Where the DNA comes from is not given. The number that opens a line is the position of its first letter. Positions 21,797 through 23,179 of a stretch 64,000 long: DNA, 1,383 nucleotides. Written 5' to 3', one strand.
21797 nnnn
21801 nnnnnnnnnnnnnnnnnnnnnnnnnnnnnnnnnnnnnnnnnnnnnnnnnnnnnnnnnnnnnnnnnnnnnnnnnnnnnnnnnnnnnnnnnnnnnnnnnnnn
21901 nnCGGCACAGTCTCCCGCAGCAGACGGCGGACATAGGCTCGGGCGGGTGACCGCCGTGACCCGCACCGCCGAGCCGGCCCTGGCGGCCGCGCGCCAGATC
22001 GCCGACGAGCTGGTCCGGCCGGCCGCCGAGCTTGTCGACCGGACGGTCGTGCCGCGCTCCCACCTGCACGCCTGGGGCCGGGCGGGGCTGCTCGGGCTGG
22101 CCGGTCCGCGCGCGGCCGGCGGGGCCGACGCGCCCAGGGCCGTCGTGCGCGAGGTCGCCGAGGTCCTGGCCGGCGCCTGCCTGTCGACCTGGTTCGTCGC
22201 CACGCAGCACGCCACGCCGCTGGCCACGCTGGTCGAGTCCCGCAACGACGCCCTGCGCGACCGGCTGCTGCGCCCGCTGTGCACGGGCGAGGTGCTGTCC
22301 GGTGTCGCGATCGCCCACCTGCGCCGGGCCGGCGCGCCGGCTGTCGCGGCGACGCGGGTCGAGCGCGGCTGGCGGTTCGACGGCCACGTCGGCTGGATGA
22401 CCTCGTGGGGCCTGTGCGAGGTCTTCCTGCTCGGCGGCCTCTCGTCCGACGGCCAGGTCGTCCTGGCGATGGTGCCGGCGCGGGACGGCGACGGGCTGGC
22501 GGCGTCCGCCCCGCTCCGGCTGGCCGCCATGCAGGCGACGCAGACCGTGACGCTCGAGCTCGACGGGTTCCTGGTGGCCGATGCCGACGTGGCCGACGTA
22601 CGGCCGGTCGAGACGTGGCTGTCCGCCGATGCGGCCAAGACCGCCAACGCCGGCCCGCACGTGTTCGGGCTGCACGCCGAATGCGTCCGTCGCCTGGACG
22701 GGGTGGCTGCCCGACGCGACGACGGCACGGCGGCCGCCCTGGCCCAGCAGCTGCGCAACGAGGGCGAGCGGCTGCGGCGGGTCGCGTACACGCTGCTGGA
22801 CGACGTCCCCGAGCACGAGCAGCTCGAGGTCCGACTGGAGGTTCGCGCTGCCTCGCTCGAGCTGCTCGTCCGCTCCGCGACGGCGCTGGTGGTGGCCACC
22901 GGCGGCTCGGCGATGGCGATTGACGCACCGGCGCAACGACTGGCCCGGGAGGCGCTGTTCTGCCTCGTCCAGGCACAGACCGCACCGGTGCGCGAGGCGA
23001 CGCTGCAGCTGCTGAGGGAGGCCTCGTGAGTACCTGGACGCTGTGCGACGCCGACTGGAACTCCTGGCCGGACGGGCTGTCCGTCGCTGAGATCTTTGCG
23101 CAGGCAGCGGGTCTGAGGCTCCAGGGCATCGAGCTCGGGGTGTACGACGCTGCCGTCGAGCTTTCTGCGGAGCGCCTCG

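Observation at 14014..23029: Atypical FAS-II-like lipid locus: KAS, two ACPs, FabD, two InhA-type reductases, an acyl-AMP ligase and two ACAD-like genes, but no FabH, ketoreductase or dehydratase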

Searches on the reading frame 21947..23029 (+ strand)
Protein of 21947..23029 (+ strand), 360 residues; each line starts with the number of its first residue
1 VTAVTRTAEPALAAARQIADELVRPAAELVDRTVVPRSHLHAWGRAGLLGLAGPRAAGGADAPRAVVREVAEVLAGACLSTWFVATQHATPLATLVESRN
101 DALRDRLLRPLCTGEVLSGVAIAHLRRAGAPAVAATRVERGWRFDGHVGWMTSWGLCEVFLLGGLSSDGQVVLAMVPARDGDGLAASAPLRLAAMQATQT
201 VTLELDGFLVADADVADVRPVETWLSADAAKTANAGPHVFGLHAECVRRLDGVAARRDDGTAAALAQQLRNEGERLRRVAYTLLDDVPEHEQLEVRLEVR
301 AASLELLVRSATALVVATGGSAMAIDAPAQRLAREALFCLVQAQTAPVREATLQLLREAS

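Call 43: search_protein_families(library=ncbifam, max_evalue=0.00001, proteins=[window:21947-23029:+])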
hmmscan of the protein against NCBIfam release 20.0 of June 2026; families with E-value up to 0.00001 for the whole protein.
window:21947-23029:+ (360 aa): 2 families
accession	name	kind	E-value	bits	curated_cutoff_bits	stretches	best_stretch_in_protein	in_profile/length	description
TIGR04022.1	sulfur_SfnB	equivalog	6.2e-13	48.4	430.9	1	6-218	5-217/391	SfnB family sulfur acquisition oxidoreductase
NF049984.1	Rv1679_FadE16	equivalog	4.1e-11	42.7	600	1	23-191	12-185/371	Rv1679 family acyl-CoA dehydrogenase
